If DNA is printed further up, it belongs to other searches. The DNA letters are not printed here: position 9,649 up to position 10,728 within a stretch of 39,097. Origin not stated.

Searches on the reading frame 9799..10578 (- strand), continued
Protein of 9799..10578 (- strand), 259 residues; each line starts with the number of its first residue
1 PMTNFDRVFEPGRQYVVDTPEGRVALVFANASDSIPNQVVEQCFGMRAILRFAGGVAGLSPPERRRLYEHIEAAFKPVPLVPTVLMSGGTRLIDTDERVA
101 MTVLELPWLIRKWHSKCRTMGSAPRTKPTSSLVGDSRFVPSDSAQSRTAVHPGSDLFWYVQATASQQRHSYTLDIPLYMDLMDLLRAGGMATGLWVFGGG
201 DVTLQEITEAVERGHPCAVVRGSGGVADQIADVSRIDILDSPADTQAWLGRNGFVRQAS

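Call 81: list_cluster_members(proteins=[P0139, P0140, P0141, P0142, P0143, P0145, P0148, P0154, P0165, P0178])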
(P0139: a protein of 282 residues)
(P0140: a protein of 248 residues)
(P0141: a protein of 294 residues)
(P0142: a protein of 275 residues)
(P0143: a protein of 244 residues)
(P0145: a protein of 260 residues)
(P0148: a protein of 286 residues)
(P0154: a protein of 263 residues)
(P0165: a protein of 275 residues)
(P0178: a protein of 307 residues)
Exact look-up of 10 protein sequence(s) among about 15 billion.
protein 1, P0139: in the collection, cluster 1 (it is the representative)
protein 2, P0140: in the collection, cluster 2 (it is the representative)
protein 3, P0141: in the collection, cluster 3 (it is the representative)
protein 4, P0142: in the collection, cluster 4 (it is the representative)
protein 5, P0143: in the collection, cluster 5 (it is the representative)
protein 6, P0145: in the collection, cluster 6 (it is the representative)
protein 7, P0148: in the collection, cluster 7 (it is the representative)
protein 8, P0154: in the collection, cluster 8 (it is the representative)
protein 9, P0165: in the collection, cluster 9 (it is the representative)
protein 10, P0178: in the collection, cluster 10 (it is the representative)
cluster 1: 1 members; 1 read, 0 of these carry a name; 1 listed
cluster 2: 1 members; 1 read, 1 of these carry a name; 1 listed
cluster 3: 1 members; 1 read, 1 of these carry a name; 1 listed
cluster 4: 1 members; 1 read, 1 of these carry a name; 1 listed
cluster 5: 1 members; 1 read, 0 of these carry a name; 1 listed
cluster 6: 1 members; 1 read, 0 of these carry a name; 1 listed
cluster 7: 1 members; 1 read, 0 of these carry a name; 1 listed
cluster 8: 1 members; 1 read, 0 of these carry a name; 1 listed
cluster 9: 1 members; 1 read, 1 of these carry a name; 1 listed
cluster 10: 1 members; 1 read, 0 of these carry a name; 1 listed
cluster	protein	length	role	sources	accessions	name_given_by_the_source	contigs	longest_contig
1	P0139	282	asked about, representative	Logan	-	-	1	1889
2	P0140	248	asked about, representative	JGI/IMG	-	hypothetical protein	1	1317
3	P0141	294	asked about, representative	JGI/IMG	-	hypothetical protein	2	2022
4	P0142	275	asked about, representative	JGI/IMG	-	hypothetical protein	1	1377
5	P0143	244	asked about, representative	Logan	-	-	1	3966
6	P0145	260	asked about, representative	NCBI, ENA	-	-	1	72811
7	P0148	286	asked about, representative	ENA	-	-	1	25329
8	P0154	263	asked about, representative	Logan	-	-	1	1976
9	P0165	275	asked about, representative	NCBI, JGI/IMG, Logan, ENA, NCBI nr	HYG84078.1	MAG TPA: hypothetical protein VD907_04315 [Verrucomicrobiae bacterium] | hypothetical protein [Verrucomicrobiae bacterium]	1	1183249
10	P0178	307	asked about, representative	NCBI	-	-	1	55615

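Call 82: find_encoding_contigs(protein=P0145, flank=7000, max_places=2)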
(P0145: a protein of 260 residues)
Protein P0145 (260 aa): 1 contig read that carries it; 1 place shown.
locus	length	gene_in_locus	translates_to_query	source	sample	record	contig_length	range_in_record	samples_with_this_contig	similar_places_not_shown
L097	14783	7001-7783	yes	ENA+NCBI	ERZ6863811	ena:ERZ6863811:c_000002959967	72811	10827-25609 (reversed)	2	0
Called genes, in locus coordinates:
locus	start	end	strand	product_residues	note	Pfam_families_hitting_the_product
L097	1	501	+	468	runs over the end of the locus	-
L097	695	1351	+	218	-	PF00005:ABC_tran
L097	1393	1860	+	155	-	-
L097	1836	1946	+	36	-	-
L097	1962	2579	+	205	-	PF19302:DUF5915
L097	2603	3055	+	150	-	PF02580:Tyr_Deacylase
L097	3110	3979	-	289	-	-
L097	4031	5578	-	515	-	PF11074:DUF2779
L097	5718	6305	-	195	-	-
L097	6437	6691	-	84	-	PF00313:CSD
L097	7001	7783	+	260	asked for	PF18171:LSDAT_prok (weak)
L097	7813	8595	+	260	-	PF18171:LSDAT_prok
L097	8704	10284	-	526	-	PF00171:Aldedh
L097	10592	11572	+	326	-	-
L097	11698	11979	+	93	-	-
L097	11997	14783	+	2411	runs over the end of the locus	-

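Call 83: find_encoding_contigs(protein=P0178, flank=7000, max_places=2)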
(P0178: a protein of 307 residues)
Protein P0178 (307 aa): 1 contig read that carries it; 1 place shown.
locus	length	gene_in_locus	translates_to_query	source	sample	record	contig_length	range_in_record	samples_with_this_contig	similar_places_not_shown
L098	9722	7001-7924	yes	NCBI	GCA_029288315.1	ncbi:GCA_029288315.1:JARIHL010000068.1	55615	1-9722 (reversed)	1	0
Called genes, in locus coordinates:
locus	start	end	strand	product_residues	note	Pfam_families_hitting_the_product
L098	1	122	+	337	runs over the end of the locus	PF23381:Beta-prop_IFT122_1st (faint), PF24797:Beta-prop_WDR35_TULP_N (faint), PF25460:Beta-prop_Aladin (faint), PF26549:Tricorn_N (weak), PF26550:Tricorn_2nd, PF25174:Beta-prop_THOC3 (weak), PF26549:Tricorn_N, PF26550:Tricorn_2nd, +2 more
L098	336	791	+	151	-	PF04138:GtrA_DPMS_TM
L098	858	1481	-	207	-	PF06414:Zeta_toxin, PF13191:AAA_16 (weak), PF13671:AAA_33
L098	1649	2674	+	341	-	PF00953:Glycos_transf_4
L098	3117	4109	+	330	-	-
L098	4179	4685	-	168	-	PF07291:MauE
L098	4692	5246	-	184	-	-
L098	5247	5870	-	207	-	-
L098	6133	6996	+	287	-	PF18171:LSDAT_prok (faint)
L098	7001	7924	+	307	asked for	-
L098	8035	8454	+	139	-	-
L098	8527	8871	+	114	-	PF00376:MerR, PF13411:MerR_1, PF09278:MerR-DNA-bind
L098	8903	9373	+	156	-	-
